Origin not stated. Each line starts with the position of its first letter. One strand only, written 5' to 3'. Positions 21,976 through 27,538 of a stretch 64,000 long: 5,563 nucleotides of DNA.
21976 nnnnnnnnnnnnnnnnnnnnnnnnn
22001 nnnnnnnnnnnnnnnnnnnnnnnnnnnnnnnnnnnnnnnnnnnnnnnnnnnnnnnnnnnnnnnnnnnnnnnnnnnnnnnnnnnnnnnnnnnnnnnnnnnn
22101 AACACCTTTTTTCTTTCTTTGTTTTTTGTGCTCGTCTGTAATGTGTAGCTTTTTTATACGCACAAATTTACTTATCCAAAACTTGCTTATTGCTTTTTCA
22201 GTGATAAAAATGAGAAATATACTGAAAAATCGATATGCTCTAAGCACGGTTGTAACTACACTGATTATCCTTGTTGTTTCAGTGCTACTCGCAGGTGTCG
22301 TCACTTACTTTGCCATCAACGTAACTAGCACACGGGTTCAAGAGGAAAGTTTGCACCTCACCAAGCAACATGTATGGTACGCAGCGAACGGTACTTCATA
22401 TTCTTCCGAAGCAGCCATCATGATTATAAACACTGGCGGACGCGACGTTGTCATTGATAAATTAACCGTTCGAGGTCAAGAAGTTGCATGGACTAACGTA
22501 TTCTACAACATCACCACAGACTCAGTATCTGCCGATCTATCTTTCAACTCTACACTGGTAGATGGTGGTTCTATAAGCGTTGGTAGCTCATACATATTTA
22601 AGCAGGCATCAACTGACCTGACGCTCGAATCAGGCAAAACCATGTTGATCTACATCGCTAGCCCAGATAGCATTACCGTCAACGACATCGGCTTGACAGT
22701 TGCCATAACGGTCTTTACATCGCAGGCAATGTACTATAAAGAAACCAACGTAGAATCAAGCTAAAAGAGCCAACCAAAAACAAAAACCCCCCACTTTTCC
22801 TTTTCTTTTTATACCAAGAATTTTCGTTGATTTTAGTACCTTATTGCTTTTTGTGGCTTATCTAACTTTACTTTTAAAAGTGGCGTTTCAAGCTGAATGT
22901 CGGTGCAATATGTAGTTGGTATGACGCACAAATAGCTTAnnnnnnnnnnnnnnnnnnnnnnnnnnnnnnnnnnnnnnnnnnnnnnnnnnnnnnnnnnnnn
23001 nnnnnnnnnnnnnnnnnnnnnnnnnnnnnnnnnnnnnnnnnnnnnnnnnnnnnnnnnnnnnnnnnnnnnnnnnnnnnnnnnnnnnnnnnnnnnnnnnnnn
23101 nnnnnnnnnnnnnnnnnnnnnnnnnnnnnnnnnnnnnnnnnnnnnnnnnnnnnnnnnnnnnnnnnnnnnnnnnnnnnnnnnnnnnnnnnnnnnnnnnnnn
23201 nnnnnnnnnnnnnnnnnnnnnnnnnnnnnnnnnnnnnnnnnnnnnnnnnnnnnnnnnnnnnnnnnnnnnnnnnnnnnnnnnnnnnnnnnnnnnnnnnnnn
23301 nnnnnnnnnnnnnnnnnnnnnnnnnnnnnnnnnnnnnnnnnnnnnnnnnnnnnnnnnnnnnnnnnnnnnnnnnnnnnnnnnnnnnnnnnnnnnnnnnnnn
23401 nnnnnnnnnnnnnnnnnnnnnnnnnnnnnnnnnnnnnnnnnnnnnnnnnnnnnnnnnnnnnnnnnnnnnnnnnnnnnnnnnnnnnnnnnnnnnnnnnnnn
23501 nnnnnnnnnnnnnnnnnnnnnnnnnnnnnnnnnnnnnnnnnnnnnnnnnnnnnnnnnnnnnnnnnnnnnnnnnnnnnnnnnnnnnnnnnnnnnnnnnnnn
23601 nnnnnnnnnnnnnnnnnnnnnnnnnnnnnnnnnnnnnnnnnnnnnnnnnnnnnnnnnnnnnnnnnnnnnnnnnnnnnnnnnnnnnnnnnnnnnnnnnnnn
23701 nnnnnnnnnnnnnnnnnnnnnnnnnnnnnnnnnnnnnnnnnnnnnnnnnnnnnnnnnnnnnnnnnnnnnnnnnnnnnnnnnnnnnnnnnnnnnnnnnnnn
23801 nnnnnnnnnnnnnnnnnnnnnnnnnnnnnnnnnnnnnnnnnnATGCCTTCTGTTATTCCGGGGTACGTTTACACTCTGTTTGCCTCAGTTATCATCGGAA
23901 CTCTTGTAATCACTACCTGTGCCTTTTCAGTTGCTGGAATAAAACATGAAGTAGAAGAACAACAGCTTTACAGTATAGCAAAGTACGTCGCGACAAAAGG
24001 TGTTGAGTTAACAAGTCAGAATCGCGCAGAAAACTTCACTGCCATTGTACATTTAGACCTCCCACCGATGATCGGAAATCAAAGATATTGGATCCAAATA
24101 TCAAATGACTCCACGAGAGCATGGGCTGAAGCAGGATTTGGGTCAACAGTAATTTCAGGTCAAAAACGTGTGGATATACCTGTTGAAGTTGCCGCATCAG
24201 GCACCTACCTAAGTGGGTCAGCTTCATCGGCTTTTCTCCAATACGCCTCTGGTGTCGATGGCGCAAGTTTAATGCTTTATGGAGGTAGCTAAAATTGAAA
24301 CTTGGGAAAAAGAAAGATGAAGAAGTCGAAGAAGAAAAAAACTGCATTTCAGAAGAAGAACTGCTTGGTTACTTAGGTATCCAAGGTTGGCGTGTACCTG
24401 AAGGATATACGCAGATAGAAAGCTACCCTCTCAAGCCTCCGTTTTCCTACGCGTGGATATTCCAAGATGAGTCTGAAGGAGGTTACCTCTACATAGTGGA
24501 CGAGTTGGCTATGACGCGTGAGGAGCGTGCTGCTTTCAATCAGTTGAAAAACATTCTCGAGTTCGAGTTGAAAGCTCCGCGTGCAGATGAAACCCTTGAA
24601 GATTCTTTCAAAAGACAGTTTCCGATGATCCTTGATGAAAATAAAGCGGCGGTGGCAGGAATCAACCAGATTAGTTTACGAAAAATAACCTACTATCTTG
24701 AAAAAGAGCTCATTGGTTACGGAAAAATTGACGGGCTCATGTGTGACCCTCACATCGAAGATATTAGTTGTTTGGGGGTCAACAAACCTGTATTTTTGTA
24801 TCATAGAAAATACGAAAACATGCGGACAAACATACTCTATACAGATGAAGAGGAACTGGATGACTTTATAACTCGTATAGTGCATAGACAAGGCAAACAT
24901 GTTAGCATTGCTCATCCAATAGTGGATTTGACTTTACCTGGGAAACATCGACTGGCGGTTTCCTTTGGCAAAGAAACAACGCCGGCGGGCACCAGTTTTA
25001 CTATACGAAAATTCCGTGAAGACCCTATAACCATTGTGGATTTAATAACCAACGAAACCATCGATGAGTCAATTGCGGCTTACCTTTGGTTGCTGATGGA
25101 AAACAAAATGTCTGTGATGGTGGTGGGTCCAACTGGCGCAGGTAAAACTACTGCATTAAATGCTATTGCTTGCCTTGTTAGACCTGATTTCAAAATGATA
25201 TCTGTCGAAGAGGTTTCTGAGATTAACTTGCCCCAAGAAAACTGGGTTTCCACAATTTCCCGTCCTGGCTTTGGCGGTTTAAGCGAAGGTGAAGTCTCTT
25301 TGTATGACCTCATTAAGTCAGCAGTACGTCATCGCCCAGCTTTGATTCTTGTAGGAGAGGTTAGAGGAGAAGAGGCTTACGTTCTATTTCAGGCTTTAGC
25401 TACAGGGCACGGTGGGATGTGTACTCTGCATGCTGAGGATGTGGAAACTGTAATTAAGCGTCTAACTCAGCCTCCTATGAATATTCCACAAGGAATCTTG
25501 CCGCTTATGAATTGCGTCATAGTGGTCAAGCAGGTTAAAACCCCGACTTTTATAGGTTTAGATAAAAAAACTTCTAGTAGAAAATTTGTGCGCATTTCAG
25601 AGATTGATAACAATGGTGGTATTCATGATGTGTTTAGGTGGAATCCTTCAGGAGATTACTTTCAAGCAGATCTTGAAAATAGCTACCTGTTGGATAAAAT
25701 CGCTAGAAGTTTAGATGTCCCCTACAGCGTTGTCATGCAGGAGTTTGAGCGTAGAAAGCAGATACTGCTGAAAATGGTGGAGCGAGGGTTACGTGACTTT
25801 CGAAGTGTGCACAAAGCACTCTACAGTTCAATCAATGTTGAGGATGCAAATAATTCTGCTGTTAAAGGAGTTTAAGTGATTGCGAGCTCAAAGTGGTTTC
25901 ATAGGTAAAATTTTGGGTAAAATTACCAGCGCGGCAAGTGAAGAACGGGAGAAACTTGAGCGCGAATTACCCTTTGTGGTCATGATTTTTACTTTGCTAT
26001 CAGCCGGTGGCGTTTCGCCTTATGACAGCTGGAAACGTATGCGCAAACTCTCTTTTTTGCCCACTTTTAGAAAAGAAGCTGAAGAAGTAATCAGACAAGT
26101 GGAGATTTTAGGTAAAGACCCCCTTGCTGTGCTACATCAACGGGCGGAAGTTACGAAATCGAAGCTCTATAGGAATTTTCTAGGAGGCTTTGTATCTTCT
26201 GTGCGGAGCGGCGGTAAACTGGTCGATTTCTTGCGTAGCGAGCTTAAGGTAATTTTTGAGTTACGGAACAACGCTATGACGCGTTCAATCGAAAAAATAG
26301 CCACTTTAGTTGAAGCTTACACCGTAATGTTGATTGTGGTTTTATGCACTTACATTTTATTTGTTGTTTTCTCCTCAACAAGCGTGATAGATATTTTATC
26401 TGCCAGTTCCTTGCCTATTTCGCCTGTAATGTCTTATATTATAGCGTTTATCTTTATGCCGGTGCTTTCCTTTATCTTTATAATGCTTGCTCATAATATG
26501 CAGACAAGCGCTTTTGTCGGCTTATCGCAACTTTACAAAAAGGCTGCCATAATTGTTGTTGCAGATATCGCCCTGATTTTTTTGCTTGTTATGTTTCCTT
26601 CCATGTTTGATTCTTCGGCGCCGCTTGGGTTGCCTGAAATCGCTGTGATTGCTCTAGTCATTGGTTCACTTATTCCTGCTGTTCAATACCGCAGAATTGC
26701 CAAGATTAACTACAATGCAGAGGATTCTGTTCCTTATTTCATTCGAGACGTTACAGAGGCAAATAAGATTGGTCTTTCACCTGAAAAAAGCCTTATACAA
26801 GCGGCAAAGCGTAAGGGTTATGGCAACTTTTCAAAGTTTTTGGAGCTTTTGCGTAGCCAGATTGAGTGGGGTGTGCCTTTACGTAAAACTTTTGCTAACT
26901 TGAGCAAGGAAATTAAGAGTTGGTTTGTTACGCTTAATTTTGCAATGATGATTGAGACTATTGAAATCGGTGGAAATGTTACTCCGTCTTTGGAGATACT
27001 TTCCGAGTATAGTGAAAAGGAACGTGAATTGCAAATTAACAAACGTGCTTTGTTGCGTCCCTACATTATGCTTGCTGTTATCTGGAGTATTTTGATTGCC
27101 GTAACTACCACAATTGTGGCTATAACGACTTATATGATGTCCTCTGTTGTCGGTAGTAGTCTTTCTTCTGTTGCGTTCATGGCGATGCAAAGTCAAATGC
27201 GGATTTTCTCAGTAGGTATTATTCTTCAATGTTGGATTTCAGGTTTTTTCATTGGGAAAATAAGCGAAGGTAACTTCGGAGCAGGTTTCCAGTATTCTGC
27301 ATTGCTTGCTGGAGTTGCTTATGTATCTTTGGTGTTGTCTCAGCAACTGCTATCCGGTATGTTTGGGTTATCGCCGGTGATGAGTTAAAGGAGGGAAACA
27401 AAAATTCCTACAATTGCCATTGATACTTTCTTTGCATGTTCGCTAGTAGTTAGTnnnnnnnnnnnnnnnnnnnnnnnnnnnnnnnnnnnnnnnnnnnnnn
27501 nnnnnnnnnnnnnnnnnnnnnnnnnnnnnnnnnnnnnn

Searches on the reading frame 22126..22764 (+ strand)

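Call 8: search_protein_families(library=pfam, proteins=[window:22126-22764:+], max_evalue=0.01)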
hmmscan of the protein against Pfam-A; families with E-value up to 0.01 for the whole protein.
window:22126-22764:+ (212 aa): 1 family
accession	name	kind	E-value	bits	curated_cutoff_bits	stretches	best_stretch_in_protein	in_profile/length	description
PF07790.16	Pilin_N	-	3e-05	25.2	25.2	1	38-116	2-72/78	Archaeal Type IV pilin, N-terminal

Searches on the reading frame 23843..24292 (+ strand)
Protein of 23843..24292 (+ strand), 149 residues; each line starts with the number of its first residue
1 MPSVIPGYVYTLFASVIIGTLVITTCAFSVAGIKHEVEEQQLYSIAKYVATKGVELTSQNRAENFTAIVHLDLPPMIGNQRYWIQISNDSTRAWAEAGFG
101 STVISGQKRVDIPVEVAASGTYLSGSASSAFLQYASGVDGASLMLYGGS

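Call 8: search_protein_families(library=pfam, proteins=[window:23843-24292:+], max_evalue=0.01)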
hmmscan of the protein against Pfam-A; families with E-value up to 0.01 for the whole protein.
window:23843-24292:+ (149 aa): 1 family
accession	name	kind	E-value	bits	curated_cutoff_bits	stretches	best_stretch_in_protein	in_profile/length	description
PF23928.1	DUF7266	-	0.00011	22.4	27.6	1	16-125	21-126/145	Family of unknown function (DUF7266)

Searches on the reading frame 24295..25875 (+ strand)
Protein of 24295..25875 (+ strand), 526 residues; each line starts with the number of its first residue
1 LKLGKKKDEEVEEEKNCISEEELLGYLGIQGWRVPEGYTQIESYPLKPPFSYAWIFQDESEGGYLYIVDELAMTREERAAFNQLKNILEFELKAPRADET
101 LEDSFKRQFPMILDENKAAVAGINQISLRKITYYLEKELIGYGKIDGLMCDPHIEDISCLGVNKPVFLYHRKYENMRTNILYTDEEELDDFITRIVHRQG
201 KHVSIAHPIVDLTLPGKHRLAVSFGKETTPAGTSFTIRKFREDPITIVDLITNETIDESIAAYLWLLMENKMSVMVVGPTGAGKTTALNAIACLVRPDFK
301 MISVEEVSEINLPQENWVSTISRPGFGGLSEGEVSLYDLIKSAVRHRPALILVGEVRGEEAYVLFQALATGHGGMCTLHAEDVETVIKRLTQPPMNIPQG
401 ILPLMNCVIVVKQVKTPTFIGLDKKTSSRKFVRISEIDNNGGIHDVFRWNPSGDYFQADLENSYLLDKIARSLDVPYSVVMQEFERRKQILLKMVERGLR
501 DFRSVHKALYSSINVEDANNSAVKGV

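Call 8: search_protein_families(library=pfam, proteins=[window:24295-25875:+], max_evalue=0.01)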
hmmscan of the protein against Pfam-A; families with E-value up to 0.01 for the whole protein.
window:24295-25875:+ (526 aa): 9 families
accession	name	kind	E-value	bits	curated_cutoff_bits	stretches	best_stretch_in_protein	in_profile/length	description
PF00437.27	T2SSE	-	1.5e-31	109.8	24.9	1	177-392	35-257/370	Type II/IV secretion system protein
PF13401.12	AAA_22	-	0.00064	20.5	27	0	270-300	4-37/130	AAA domain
PF12775.13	AAA_7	-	0.00076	19.5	25.8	1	260-291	22-53/181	P-loop containing dynein motor region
PF00005.33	ABC_tran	-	0.00089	20.3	25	1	273-305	13-45/137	ABC transporter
PF25199.1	nSTAND_NTPase5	-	0.001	19.3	34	1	272-310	42-82/145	Novel STAND NTPase 5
PF00004.35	AAA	-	0.0016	19.4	21.2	1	274-356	1-66/131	ATPase family associated with various cellular activities (AAA)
PF13604.12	AAA_30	-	0.0017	18.6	27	0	266-295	13-42/191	AAA domain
PF13555.12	AAA_29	-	0.0035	17.5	27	1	273-298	24-49/61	P-loop containing region of AAA domain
PF13476.12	AAA_23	-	0.0061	17.7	27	0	274-292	22-40/201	AAA domain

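Call 28: search_protein_families(library=ncbifam, proteins=[window:24295-25875:+], max_evalue=0.001)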
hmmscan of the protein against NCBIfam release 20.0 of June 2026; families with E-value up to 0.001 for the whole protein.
window:24295-25875:+ (526 aa): 28 families (the best 25 are shown)
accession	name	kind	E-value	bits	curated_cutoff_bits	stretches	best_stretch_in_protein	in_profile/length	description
NF058587.1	archaellum_moto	equivalog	9.4e-102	341.4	550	1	73-510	61-515/527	archaellum flagellar ATPase motor FlaI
NF053672.1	bindosome_BasE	exception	4.1e-73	246.9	1000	1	41-509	41-504/512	bindosome assembly system ATPase subunit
TIGR03819.1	heli_sec_ATPase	hypoth_equivalog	8.8e-46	156.6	373.15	1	123-391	33-298/340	TadA family conjugal transfer-associated ATPase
TIGR02788.1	VirB11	equivalog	7.5e-34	117.1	249.95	2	258-392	131-264/308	P-type DNA transfer ATPase VirB11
TIGR02782.1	TrbB_P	equivalog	6e-30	104.6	304.55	1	183-399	49-261/303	P-type conjugative transfer ATPase TrbB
NF010469.0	PRK13894.1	subfamily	3.9e-24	85.6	508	1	180-406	59-283/320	conjugal transfer ATPase TrbB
NF010475.0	PRK13900.1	equivalog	5.1e-23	81.7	389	1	257-403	146-292/333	type IV secretion system ATPase VirB11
NF010407.0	PRK13833.1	subfamily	3.8e-22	79.1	499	1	192-397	66-266/323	conjugal transfer protein TrbB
NF010425.0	PRK13851.1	equivalog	4e-17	62.1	461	1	260-390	151-280/344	type IV secretion system protein VirB11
NF041000.1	ATPase_ComGA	equivalog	1e-15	57.5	300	1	269-392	125-244/267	competence type IV pilus ATPase ComGA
TIGR02538.1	type_IV_pilB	equivalog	8.4e-14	51.1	675.65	1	271-392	316-431/564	type IV-A pilus assembly ATPase PilB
TIGR02533.1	type_II_gspE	equivalog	3.8e-12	45.6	630.25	1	266-391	238-357/486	type II secretion system ATPase GspE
NF007755.0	PRK10436.1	equivalog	7.9e-12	44.6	617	1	266-402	214-342/465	type II secretion system protein GspE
TIGR01420.1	pilT_fam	subfamily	1.5e-11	44.1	319.1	1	270-391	121-240/343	PilT/PilU family type 4a pilus ATPase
NF053534.1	T4PilAsmATPsTfpB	equivalog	2.3e-11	42.8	850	1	266-392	331-451/584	type IV pilus assembly ATPase TfpB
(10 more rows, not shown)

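Call 92: search_solved_structures(query=window:24295-25875:+, max_evalue=1e-30)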
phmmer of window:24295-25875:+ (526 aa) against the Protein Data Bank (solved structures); distinct sequences matched with E-value up to 1e-30: 6.
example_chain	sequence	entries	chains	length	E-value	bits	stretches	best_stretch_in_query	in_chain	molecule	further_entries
2oap_1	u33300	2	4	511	7.2e-104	351.4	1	37-511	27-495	Type II secretion system protein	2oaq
4ii7_A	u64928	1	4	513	1.7e-62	214.9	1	111-501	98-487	FlaI ATPase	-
4ihq_A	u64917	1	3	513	1.1e-61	212.2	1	111-501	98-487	FlaI ATPase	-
8rkd_E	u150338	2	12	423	3.3e-36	128.1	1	135-392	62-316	Pilus assembly ATPase CpaF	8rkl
8rjf_A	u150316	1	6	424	3.3e-36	128.1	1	135-392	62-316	Pilus assembly ATPase CpaF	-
9e24_A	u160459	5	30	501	5.2e-36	127.5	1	135-391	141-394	CpaF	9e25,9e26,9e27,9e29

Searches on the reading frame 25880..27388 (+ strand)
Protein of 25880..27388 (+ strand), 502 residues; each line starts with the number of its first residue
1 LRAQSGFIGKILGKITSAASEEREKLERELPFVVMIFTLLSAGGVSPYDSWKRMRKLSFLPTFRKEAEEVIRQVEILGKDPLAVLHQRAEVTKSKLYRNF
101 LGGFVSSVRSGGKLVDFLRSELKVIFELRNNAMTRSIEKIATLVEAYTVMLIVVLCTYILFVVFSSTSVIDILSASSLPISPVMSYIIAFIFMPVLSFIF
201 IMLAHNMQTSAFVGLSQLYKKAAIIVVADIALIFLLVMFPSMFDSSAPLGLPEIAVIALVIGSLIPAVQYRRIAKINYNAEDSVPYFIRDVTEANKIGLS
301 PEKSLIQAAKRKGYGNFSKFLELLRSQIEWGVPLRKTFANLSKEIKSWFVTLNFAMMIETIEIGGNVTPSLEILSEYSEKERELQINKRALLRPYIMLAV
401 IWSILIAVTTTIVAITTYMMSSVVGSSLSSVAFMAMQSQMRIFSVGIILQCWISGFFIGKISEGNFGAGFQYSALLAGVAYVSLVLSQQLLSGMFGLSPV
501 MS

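Call 8: search_protein_families(library=pfam, proteins=[window:25880-27388:+], max_evalue=0.01)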
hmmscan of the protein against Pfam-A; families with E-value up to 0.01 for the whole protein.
window:25880-27388:+ (502 aa): 1 family
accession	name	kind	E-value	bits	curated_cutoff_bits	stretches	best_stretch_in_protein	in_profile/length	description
PF00482.28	T2SSF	-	1.6e-25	89.9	25.2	2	287-413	1-123/125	Type II secretion system (T2SS), protein F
